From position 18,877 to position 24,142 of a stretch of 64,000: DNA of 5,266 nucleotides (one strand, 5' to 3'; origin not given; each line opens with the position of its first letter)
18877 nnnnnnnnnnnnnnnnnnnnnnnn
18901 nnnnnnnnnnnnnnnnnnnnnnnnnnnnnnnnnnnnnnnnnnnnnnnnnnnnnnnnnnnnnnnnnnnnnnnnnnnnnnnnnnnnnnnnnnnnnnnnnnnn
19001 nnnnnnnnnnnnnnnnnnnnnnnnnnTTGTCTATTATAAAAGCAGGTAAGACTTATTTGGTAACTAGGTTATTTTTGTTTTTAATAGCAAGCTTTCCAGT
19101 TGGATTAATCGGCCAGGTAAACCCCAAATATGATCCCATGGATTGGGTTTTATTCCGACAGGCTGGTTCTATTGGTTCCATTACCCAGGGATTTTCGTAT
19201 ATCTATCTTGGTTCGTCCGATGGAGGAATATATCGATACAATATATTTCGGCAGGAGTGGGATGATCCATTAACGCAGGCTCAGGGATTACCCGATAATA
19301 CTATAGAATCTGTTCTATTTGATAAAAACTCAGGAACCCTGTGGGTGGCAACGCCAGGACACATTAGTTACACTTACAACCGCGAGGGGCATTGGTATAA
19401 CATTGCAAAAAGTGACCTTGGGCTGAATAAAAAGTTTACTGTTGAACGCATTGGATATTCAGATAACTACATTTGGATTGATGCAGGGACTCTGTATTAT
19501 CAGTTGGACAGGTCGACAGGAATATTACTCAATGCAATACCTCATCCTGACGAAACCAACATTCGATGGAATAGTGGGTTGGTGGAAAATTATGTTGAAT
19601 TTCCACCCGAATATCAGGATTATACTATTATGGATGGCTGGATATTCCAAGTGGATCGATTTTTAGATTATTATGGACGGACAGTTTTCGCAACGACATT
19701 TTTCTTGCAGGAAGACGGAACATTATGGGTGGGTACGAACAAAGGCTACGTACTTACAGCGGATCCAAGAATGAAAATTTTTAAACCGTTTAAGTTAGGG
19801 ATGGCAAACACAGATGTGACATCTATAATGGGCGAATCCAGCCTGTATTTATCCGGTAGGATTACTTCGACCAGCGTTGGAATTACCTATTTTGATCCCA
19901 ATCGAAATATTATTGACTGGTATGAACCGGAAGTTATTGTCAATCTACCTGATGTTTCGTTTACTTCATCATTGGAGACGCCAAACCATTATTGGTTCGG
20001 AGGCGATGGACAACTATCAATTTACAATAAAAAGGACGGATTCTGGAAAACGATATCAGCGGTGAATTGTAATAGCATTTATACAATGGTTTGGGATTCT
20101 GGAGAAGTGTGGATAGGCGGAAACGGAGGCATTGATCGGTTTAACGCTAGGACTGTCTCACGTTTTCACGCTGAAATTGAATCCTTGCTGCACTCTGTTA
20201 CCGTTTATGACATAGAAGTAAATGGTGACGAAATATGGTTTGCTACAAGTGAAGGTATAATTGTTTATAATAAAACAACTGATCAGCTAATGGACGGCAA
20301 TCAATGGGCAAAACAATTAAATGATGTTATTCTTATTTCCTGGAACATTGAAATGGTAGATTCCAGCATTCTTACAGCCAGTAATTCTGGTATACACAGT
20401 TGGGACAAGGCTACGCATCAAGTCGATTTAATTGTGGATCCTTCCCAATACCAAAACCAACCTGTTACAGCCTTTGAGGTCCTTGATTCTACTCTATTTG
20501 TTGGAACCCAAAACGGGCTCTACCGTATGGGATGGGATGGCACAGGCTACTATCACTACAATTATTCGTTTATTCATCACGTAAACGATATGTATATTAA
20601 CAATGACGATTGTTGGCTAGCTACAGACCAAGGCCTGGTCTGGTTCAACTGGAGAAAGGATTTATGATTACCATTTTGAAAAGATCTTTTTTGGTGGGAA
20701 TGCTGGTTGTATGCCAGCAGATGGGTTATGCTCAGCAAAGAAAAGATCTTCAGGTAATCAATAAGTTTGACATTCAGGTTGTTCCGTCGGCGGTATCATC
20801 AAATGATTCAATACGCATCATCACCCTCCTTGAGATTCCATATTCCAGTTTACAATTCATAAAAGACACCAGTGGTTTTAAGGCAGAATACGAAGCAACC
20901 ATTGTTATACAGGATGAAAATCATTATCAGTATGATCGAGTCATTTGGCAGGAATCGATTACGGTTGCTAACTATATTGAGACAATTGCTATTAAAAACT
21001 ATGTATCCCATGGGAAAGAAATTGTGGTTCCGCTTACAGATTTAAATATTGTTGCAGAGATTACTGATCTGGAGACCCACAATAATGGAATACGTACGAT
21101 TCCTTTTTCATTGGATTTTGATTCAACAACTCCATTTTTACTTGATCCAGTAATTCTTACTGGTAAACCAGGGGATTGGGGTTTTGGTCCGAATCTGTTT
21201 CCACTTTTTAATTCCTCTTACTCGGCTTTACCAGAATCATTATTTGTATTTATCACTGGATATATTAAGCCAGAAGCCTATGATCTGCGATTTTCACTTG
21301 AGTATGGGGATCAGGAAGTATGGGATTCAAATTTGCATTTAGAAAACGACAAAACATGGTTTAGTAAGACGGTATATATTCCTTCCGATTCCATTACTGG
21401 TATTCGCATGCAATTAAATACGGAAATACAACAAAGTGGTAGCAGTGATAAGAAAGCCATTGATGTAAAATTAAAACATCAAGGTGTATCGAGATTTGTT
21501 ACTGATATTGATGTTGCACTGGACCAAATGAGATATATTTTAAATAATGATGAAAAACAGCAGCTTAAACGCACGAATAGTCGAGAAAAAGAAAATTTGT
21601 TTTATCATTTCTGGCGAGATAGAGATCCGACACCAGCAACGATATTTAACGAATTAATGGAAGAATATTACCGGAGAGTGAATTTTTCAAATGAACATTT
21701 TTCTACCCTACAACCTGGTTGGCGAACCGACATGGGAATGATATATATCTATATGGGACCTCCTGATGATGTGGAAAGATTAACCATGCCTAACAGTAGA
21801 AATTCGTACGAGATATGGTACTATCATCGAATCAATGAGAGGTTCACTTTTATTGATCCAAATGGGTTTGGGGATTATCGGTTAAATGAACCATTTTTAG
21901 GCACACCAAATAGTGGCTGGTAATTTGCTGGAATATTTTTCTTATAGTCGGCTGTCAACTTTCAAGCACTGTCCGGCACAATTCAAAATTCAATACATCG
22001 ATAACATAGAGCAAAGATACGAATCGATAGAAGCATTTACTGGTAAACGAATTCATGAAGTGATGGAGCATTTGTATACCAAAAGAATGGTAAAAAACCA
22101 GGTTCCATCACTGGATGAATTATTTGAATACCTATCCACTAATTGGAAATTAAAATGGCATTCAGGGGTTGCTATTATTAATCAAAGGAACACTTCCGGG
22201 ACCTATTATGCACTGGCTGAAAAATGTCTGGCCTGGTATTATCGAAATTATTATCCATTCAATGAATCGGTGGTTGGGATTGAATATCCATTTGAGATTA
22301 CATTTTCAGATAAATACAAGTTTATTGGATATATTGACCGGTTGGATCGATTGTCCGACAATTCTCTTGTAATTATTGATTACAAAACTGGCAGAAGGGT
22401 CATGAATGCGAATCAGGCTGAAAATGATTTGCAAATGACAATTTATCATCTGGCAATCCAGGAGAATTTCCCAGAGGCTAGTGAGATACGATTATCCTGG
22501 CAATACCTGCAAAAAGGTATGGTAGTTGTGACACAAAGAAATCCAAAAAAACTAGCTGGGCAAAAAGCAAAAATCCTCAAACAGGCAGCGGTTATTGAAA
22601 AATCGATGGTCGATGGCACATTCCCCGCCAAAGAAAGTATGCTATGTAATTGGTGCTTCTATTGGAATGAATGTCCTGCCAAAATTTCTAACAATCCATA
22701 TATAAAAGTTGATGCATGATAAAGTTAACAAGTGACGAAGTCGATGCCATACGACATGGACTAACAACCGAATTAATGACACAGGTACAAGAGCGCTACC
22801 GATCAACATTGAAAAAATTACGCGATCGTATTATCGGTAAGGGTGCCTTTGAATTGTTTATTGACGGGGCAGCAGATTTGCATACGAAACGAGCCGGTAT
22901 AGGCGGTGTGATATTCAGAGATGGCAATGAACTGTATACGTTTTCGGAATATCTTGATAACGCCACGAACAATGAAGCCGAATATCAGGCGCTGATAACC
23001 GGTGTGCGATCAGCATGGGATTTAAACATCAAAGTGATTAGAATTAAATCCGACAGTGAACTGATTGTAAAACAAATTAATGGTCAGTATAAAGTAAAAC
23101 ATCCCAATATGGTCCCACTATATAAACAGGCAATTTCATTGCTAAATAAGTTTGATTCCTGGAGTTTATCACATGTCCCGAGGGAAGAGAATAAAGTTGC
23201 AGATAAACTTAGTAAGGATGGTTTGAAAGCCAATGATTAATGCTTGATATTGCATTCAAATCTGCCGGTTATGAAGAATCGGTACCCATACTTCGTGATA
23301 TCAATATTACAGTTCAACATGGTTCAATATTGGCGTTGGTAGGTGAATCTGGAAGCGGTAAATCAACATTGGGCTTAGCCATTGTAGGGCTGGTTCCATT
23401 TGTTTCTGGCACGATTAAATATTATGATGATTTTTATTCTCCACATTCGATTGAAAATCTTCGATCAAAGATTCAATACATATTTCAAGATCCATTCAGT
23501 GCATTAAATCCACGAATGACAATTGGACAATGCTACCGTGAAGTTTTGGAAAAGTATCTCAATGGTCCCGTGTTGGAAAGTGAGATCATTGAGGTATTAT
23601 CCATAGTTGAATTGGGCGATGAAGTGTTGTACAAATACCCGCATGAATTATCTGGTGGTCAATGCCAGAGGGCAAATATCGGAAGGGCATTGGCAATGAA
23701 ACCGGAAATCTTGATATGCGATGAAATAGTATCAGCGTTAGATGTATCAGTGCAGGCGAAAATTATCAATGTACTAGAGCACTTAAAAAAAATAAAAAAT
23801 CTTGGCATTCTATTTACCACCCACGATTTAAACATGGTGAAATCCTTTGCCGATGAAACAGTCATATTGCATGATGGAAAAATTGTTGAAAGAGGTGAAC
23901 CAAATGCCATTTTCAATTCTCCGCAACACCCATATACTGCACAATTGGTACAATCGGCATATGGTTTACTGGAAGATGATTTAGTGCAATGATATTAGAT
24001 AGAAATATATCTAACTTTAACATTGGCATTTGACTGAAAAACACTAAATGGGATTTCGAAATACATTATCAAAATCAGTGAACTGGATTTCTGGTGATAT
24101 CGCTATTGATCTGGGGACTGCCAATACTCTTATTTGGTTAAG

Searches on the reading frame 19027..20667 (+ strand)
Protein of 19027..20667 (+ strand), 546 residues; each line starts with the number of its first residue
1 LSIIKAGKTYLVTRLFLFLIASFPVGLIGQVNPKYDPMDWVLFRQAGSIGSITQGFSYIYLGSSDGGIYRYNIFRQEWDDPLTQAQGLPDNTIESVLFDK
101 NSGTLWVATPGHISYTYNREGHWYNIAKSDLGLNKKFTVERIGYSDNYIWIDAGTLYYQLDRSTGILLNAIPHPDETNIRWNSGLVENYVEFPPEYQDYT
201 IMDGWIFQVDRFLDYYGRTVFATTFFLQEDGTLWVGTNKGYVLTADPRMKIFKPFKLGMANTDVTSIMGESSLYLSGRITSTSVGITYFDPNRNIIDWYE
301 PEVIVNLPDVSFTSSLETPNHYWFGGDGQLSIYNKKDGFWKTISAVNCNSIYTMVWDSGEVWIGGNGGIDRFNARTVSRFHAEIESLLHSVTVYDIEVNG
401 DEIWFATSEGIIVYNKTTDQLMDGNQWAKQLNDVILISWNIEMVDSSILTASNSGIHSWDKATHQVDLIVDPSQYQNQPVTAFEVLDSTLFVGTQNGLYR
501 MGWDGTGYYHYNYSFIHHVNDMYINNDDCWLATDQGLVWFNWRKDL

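Call 22: search_protein_families(library=pfam, proteins=[window:19027-20667:+], max_evalue=0.00001)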
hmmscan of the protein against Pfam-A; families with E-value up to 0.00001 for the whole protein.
window:19027-20667:+ (546 aa): 2 families
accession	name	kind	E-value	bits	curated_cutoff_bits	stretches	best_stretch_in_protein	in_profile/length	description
PF21544.3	PorZ_N_b_propeller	-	7.1e-09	36.6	27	0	366-438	52-126/154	TSS9, PorZ, N-terminal beta-propeller domain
PF07494.17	Reg_prop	-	5.8e-08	32.5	20.4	0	87-110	1-23/24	Two component regulator propeller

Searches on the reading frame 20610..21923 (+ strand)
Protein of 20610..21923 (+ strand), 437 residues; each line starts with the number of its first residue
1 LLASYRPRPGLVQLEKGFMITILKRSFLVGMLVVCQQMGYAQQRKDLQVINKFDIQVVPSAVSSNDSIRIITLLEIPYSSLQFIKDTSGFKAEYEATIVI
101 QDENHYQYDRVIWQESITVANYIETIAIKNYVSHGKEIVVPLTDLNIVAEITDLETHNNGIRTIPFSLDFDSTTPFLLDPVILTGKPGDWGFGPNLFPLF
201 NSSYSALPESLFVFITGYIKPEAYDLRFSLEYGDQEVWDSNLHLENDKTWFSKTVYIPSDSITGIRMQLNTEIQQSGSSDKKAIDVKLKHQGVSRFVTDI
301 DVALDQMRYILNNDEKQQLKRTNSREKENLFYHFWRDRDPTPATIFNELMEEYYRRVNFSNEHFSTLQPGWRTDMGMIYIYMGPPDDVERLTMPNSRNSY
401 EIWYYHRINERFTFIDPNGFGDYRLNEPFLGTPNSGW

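Call 22: search_protein_families(library=pfam, proteins=[window:20610-21923:+], max_evalue=0.00001)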
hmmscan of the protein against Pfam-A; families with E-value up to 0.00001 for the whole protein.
window:20610-21923:+ (437 aa): 1 family
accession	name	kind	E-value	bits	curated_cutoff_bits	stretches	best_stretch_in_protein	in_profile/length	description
PF20094.4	GWxTD_dom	-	1.1e-21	77.8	26.9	1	298-410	28-131/172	GWxTD domain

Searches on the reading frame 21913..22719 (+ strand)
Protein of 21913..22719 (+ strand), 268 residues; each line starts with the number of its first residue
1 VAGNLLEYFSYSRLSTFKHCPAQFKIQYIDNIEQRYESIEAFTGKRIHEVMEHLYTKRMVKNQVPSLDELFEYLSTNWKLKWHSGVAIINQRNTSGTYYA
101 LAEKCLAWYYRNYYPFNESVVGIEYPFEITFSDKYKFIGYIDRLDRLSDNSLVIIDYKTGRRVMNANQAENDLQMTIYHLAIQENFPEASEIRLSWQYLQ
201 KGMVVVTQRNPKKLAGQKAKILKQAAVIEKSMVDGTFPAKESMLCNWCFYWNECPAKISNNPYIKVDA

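Call 22: search_protein_families(library=pfam, proteins=[window:21913-22719:+], max_evalue=0.00001)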
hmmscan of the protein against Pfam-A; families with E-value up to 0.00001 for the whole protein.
window:21913-22719:+ (268 aa): 1 family
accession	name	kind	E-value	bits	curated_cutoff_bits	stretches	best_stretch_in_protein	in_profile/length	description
PF12705.13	PDDEXK_1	-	3.1e-32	112.9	22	1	9-255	2-247/247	PD-(D/E)XK nuclease superfamily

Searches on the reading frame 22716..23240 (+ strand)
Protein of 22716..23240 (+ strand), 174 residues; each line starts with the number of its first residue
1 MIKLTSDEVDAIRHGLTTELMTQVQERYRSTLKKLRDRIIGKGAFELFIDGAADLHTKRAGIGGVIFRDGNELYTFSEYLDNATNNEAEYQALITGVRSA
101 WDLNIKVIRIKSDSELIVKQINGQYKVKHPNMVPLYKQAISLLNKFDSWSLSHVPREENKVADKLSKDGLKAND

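Call 22: search_protein_families(library=pfam, proteins=[window:22716-23240:+], max_evalue=0.00001)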
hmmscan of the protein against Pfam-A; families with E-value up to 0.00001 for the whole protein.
window:22716-23240:+ (174 aa): 2 families
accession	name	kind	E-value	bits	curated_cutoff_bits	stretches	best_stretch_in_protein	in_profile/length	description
PF13456.12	RVT_3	-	8.8e-28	97.1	21.6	1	50-168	3-122/123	Reverse transcriptase-like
PF00075.30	RNase_H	-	3.3e-09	37.5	25.8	1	45-169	4-139/141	RNase H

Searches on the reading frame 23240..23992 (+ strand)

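Call 41: search_protein_families(library=pfam, proteins=[window:23240-23992:+], max_evalue=0.00001)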
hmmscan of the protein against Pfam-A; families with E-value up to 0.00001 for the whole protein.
window:23240-23992:+ (250 aa): 2 families
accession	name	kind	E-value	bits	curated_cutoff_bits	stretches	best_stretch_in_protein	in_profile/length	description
PF00005.33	ABC_tran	-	1.7e-28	100.3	25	1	18-163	1-135/137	ABC transporter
PF13304.12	AAA_21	-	1.6e-08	35.4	27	0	150-200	251-303/304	AAA domain, putative AbiEii toxin, Type IV TA system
